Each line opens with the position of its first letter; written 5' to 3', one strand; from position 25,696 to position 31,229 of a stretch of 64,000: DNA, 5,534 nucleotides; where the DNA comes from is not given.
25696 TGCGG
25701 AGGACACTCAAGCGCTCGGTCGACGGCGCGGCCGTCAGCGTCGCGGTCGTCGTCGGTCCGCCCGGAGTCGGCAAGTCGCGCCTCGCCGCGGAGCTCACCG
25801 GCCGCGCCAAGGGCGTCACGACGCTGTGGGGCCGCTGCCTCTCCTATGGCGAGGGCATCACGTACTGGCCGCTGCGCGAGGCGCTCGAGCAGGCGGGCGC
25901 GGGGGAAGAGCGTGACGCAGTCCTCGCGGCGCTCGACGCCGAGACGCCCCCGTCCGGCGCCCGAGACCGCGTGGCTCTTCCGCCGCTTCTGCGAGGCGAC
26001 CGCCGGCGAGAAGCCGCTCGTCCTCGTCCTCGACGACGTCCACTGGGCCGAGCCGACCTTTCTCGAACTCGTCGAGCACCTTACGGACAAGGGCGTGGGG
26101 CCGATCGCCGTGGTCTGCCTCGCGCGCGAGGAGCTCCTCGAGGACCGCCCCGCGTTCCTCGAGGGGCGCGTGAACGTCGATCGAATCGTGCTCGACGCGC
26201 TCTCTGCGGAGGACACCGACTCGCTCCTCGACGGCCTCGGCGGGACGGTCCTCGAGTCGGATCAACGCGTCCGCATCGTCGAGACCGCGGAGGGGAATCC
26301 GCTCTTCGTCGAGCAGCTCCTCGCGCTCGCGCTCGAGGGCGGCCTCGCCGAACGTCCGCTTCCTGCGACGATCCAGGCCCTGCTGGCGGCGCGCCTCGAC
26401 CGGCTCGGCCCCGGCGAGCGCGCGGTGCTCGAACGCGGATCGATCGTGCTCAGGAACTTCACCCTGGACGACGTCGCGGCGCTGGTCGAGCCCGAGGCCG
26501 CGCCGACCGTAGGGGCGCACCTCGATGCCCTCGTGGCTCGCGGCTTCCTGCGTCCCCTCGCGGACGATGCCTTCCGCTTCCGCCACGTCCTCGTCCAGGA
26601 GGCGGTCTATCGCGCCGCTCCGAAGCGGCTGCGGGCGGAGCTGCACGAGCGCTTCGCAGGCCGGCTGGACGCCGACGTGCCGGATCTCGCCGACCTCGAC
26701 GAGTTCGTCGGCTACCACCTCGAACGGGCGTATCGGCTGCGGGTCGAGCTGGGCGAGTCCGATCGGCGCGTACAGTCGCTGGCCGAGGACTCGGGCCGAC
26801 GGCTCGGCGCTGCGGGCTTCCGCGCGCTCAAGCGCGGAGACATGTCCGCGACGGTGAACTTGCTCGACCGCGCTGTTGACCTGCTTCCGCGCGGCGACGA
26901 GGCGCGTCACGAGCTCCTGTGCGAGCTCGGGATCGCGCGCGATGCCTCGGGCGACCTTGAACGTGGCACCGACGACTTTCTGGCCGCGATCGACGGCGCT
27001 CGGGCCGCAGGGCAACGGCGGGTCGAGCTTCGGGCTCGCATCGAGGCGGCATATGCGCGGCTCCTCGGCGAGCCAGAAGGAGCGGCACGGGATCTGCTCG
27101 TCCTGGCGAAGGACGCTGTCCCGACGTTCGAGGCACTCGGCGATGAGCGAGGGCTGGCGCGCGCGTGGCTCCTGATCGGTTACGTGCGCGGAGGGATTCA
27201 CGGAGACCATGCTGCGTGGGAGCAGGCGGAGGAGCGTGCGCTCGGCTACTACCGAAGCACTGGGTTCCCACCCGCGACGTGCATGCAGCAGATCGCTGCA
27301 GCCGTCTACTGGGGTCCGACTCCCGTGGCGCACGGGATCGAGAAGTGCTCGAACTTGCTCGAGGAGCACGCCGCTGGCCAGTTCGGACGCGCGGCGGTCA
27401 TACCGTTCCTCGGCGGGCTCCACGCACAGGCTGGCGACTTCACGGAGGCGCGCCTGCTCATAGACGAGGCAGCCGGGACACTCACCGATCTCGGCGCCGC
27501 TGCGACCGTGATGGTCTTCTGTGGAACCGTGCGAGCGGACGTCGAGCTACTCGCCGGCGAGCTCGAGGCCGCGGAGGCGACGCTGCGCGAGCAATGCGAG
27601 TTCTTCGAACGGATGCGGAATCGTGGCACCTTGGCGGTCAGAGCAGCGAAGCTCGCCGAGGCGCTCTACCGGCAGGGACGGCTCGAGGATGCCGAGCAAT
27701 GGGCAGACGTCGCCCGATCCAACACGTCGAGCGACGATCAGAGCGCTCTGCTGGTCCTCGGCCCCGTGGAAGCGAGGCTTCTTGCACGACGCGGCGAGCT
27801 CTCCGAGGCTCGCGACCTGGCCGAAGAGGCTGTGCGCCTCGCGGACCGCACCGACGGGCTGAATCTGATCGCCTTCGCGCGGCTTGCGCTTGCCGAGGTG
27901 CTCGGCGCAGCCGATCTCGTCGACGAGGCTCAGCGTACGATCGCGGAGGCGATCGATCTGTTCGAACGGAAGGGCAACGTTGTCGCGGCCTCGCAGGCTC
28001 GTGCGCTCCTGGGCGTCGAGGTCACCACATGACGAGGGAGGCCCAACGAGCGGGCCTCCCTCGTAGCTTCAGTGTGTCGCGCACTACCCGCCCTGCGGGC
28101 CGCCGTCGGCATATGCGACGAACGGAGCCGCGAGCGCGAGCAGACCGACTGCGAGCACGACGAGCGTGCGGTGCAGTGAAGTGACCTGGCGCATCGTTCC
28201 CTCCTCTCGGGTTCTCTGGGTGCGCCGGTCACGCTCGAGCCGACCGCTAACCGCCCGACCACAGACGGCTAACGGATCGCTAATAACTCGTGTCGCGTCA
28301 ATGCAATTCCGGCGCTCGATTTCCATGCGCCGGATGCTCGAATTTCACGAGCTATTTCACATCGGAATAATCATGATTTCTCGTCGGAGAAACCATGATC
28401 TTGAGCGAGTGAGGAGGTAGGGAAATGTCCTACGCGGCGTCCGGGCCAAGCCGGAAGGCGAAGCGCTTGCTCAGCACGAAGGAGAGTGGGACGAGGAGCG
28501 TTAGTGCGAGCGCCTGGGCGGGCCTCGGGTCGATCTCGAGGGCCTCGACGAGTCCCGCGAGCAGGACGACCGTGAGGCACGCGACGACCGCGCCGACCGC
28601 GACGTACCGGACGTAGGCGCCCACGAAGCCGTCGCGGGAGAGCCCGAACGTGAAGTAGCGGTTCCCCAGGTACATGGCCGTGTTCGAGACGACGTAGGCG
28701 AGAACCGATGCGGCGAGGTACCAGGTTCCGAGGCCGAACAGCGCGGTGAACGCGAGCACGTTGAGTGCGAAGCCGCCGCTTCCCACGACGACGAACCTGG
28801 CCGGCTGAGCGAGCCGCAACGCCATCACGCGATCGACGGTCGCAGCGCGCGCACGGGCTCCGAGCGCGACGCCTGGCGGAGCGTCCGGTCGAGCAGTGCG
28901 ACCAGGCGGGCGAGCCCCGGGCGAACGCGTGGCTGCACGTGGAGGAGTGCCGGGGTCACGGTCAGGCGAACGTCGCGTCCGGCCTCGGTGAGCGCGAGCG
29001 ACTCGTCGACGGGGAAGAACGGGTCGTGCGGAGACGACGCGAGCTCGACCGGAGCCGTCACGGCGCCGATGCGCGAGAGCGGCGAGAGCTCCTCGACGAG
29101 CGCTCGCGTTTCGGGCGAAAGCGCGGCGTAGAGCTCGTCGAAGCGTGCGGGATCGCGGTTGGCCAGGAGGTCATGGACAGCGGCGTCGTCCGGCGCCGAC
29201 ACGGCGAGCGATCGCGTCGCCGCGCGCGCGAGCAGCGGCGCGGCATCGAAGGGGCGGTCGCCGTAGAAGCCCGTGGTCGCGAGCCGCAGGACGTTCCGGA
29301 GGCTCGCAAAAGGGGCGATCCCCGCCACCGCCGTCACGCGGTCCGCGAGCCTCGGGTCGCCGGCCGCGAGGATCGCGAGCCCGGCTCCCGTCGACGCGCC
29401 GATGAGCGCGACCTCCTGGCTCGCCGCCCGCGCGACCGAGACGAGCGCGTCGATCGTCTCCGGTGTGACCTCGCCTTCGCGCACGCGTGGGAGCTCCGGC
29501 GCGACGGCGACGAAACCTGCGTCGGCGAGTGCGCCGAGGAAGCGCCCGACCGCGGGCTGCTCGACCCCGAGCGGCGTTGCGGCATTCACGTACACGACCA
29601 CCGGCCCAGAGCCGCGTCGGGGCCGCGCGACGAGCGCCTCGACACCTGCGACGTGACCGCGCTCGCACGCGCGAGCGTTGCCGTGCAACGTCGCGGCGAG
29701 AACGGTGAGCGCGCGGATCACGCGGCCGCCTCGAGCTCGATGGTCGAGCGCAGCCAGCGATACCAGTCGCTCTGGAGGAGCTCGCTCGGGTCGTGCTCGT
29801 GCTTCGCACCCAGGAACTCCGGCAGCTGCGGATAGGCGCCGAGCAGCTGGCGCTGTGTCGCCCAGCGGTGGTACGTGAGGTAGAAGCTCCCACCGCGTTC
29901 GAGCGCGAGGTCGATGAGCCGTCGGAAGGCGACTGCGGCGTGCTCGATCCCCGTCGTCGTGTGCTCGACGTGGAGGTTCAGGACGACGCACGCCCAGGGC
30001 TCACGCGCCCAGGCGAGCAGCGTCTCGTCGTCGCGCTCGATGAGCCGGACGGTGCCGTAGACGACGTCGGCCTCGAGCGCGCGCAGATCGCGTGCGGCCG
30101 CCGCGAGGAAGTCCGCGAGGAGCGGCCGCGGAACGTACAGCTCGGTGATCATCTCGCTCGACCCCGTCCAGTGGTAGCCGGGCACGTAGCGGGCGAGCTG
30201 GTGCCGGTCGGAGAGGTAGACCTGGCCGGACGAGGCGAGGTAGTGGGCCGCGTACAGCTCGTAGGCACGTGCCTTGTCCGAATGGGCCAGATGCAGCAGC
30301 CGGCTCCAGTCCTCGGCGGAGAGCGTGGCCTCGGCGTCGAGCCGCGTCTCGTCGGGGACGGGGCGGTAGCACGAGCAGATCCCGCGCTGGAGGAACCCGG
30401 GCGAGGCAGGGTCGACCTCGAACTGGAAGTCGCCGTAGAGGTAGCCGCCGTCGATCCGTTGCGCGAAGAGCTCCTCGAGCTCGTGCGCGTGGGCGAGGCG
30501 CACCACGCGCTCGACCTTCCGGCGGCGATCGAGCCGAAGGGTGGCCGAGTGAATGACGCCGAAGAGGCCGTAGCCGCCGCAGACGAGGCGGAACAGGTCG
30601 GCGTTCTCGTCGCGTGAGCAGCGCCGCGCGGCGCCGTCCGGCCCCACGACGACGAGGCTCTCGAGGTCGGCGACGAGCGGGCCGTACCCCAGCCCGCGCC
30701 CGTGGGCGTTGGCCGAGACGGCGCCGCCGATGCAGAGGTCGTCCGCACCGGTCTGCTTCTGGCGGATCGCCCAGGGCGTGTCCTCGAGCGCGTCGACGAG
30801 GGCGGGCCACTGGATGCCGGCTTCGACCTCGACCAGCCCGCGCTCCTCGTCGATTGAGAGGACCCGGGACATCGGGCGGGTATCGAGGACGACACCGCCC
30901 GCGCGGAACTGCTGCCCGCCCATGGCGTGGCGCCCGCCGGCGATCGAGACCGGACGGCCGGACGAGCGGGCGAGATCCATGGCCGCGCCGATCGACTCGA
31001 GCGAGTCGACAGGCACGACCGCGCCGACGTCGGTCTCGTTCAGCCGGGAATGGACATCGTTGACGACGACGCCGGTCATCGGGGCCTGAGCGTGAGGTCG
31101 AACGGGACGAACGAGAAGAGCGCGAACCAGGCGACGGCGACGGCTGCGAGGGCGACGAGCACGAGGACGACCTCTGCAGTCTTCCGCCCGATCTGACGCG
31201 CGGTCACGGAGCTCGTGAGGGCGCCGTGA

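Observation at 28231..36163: Second heptad family (GTTAGCS) in arrays of three or four at strict 11-bp phase upstream of the peptide mini-gene and both M23 peptidases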

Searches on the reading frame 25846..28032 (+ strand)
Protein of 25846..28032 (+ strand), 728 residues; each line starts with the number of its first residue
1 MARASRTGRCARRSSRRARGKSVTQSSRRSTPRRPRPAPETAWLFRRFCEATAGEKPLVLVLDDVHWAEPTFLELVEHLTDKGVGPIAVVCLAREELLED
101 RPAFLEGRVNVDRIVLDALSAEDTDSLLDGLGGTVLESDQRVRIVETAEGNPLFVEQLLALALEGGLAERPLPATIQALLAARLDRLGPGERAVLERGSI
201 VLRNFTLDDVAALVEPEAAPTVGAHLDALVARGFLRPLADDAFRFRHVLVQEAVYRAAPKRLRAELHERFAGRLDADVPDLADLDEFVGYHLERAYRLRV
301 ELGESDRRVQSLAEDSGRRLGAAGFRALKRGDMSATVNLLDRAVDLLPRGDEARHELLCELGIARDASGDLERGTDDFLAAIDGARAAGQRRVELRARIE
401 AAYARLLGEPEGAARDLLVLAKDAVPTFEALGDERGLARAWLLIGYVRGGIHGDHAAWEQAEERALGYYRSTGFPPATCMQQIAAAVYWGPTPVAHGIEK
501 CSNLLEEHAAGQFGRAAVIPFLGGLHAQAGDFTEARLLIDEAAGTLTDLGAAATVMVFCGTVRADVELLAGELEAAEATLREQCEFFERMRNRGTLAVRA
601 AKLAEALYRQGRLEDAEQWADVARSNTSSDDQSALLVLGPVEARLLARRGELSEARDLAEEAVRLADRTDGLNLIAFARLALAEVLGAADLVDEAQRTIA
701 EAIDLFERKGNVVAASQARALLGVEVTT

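Call 6: search_protein_families(library=pfam, proteins=[window:25846-28032:+], max_evalue=0.01)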
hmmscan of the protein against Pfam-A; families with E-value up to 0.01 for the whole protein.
window:25846-28032:+ (728 aa): 3 families
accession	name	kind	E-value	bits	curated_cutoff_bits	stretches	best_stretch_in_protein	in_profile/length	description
PF17874.7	TPR_MalT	-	1.5e-08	34.8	45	1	565-711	48-196/336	MalT-like TPR region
PF13191.12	AAA_16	-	3.4e-05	24.8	32.6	1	42-82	117-158/167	AAA ATPase domain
PF13374.12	TPR_10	-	0.00024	21.5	27.5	0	601-621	6-26/42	Tetratricopeptide repeat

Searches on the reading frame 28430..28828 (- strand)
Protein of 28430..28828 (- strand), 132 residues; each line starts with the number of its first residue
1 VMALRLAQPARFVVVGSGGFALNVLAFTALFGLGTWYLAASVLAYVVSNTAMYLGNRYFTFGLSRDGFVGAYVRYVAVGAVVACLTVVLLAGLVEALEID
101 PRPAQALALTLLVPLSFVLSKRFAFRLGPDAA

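Call 6: search_protein_families(library=pfam, proteins=[window:28430-28828:-], max_evalue=0.01)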
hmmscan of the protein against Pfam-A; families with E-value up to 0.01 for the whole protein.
window:28430-28828:- (132 aa): 1 family
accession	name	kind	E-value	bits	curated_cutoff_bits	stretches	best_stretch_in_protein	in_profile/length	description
PF04138.20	GtrA_DPMS_TM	-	9.4e-20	71.4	26.1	1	11-125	1-117/117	GtrA/DPMS, transmembrane domain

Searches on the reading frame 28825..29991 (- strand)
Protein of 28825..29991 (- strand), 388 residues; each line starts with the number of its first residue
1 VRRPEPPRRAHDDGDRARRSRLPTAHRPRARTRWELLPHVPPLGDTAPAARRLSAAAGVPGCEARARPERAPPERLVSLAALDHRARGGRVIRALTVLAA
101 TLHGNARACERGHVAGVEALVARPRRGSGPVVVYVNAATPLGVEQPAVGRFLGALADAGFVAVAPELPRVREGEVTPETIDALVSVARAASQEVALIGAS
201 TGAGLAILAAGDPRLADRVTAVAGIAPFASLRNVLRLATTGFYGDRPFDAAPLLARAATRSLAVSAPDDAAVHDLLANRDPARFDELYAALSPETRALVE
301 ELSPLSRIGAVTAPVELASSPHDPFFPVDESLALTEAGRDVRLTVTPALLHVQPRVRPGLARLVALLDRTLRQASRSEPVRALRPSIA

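Call 6: search_protein_families(library=pfam, proteins=[window:28825-29991:-], max_evalue=0.01)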
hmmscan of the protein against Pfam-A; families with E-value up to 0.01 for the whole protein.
window:28825-29991:- (388 aa): 1 family
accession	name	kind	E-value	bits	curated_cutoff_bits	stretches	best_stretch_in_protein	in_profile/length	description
PF01738.24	DLH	-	0.0013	18.8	21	0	118-167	2-49/217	Dienelactone hydrolase family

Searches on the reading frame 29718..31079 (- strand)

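Call 6: search_protein_families(library=pfam, proteins=[window:29718-31079:-], max_evalue=0.01)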
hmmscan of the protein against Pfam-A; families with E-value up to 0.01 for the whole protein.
window:29718-31079:- (453 aa): 1 family
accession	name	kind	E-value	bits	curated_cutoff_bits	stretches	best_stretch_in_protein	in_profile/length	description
PF01565.28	FAD_binding_4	-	6.7e-25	87.8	26.4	1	20-155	3-139/139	FAD binding domain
